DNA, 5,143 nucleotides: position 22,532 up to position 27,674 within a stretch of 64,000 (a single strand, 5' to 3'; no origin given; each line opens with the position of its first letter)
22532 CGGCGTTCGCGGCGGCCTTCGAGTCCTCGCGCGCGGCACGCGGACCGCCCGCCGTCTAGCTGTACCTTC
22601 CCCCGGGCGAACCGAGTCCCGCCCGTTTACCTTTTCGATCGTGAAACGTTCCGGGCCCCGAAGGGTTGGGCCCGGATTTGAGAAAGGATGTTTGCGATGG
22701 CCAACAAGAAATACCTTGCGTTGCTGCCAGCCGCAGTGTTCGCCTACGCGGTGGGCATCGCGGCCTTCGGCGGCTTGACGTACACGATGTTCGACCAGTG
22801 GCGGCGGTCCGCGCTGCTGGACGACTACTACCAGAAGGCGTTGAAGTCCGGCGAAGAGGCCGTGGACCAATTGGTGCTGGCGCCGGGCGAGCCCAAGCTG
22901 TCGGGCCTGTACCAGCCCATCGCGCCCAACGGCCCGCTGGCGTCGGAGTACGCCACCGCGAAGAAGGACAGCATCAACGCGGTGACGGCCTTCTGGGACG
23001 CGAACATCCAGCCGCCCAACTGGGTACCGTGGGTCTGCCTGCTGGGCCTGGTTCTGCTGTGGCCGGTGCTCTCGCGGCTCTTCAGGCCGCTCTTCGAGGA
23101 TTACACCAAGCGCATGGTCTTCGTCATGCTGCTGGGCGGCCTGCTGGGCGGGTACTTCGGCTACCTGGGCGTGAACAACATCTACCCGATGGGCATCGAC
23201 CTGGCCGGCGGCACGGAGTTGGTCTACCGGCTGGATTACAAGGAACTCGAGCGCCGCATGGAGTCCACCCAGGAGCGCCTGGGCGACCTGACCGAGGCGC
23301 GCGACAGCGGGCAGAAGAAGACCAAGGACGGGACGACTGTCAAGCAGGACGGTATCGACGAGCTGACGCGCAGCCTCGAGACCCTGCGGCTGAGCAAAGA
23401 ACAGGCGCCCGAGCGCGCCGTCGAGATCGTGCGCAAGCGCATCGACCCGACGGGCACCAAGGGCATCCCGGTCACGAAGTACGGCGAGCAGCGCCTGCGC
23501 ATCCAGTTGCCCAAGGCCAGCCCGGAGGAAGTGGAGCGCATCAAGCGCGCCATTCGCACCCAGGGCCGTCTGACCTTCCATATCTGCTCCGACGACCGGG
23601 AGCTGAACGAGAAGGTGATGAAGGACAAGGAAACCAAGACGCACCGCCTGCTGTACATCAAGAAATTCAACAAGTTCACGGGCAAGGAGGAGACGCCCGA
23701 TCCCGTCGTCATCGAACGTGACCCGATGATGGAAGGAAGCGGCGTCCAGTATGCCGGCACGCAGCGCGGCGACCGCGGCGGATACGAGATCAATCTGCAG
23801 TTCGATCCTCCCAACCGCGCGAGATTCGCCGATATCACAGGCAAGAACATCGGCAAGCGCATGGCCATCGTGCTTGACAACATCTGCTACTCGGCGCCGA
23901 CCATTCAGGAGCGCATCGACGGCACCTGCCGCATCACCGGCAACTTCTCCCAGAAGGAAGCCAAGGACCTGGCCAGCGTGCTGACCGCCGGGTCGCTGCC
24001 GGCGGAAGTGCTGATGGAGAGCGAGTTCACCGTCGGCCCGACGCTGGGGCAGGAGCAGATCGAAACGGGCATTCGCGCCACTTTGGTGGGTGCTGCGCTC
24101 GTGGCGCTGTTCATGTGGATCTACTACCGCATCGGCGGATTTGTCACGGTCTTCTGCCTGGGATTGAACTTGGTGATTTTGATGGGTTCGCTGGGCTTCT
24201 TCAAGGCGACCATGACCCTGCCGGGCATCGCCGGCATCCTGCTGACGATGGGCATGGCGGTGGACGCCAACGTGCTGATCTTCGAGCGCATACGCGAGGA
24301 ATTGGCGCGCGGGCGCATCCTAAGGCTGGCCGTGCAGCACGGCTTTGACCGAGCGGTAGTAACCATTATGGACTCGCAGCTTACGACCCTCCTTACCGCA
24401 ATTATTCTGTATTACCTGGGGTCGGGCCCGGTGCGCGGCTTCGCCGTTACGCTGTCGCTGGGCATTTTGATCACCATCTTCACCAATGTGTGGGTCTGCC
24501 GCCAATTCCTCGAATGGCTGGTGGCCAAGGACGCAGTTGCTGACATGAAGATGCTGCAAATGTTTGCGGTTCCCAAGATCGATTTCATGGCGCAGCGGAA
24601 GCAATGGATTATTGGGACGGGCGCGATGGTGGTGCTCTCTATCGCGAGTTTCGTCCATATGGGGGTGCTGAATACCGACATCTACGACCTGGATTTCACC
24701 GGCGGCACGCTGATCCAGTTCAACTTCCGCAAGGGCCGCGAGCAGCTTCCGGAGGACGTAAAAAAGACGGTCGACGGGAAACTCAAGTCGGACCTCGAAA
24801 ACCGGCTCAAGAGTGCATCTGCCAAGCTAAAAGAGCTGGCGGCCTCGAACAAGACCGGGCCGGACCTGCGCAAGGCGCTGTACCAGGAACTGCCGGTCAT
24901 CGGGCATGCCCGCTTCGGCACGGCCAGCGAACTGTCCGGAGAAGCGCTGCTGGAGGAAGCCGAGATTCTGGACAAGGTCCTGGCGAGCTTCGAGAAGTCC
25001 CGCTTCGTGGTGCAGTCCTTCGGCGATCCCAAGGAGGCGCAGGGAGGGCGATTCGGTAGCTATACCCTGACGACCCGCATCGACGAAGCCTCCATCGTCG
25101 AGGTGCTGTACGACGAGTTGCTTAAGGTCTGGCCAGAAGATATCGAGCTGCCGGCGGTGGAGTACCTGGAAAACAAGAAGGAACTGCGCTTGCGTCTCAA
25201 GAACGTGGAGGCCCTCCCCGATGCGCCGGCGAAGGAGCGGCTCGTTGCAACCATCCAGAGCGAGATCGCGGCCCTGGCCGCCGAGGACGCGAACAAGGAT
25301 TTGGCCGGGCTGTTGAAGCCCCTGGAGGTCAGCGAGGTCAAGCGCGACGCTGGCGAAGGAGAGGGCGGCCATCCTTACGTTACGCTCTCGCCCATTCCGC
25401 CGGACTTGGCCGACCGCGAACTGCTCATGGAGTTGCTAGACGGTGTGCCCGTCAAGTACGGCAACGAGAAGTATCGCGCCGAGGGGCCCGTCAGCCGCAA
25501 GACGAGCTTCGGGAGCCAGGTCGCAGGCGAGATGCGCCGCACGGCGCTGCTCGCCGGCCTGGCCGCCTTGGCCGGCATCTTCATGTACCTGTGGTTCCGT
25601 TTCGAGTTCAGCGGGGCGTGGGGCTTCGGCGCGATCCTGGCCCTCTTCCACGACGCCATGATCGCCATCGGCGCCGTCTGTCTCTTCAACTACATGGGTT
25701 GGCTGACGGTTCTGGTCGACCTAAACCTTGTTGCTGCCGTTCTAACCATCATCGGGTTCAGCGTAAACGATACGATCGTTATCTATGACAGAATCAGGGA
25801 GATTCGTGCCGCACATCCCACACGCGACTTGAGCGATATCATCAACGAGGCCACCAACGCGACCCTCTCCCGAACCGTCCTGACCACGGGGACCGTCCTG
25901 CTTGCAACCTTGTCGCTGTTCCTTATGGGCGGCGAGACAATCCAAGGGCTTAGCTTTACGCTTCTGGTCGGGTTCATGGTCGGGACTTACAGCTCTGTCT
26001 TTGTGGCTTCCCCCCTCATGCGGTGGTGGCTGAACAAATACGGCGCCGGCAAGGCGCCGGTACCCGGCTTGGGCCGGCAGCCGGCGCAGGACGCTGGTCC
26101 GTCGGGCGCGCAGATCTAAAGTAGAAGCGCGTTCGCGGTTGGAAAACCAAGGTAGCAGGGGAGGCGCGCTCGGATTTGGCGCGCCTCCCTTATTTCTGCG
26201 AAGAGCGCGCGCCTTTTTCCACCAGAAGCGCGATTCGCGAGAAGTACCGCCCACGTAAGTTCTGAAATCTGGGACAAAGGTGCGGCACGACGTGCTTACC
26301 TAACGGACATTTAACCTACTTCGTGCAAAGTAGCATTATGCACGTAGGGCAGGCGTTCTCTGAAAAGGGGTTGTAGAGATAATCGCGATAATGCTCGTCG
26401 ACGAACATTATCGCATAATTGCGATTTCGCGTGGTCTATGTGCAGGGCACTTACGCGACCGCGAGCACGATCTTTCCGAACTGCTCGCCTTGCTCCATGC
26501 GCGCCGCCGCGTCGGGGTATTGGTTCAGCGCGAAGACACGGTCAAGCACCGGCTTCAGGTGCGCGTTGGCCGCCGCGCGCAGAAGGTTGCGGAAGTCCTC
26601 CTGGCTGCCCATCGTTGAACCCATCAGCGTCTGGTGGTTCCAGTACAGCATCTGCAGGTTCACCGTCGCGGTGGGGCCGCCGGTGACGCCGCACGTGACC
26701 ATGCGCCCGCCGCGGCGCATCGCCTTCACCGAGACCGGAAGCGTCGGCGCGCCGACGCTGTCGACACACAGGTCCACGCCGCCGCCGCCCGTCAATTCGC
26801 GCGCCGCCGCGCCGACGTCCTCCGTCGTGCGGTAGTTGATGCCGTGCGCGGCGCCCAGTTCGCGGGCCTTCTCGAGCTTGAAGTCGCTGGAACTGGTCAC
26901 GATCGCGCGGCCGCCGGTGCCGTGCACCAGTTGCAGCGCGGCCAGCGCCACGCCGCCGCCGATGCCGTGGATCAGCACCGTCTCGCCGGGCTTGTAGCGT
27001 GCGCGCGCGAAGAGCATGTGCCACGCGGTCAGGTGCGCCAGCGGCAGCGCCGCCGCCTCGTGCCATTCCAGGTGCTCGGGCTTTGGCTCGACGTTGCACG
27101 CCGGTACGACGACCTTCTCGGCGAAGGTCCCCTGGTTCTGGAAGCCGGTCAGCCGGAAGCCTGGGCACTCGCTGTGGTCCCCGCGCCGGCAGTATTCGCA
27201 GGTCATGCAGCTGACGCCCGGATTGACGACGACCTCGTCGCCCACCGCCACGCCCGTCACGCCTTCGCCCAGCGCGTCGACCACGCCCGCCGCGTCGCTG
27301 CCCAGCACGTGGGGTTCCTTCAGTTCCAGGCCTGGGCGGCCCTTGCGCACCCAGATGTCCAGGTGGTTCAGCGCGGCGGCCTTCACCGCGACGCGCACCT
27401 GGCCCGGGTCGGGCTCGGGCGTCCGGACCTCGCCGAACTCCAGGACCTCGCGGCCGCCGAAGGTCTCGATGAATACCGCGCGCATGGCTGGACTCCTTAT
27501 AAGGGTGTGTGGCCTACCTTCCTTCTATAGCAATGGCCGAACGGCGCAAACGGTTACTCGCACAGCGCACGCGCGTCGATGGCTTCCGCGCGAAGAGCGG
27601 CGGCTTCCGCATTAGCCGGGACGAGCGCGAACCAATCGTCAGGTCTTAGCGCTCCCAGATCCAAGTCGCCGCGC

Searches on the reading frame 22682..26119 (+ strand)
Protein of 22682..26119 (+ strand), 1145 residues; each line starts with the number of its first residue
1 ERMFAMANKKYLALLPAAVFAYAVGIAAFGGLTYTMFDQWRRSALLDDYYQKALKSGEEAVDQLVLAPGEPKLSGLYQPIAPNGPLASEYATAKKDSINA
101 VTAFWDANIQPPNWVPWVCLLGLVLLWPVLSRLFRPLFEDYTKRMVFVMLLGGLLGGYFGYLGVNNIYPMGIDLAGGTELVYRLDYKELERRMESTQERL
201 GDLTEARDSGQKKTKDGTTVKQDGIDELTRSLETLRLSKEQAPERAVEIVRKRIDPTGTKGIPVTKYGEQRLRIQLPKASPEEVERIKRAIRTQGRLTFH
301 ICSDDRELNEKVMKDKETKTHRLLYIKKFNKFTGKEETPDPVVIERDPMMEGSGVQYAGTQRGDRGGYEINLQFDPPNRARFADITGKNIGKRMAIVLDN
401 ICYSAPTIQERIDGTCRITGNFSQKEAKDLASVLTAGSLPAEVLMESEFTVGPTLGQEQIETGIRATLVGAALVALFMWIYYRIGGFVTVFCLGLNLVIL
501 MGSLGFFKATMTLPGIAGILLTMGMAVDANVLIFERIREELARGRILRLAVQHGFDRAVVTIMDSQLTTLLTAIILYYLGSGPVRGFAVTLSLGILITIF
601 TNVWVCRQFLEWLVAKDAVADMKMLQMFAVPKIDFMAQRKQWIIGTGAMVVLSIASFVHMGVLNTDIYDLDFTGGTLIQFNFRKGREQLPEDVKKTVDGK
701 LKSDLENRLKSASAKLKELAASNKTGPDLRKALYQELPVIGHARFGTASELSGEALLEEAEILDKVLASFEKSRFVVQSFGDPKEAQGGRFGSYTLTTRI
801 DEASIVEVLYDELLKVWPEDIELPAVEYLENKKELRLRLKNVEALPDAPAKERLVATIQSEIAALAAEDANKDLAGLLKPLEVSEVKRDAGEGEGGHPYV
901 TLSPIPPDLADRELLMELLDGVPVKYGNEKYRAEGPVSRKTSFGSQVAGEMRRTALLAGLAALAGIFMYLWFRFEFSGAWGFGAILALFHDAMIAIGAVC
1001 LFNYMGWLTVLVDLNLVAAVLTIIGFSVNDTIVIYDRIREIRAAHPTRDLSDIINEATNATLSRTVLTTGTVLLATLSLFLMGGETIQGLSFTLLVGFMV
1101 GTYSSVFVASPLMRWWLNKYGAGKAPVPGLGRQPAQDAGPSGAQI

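Call 11: search_protein_families(library=pfam, proteins=[window:22682-26119:+], max_evalue=0.001)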
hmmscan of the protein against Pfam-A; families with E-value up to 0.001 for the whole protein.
window:22682-26119:+ (1145 aa): 5 families
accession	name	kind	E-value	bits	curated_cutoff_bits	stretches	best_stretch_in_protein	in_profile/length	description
PF02355.23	SecD_SecF_C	-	2.2e-73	246.1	20.5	2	938-1118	16-188/189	Protein export membrane protein SecD/SecF, C-terminal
PF22599.2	SecDF_P1_head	-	7.1e-30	103.7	27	1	337-441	8-114/114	SecDF, P1 head subdomain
PF21760.3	SecD_1st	-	1.8e-08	34.1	27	1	244-301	2-57/60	Protein translocase subunit SecDF, P1 domain, N-terminal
PF07549.19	Sec_GG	-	1.1e-06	28.4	20.3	0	670-684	12-26/28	SecD/SecF GG Motif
PF03176.21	MMPL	-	0.00094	18.6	20.5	1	467-600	149-289/333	MMPL family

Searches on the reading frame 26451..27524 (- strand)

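Call 40: search_protein_families(library=pfam, proteins=[window:26451-27524:-], max_evalue=0.0001)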
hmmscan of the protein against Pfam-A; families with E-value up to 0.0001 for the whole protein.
window:26451-27524:- (357 aa): 3 families
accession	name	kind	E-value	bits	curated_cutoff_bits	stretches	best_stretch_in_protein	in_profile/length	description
PF00107.32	ADH_zinc_N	-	8e-30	103.9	31.8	1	191-319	1-128/129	Zinc-binding dehydrogenase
PF08240.17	ADH_N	-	4.3e-27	94.8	23.5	1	40-149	2-103/104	Alcohol dehydrogenase GroES-like domain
PF13602.12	ADH_zinc_N_2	-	2.2e-22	80.9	27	1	223-354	1-134/134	Zinc-binding dehydrogenase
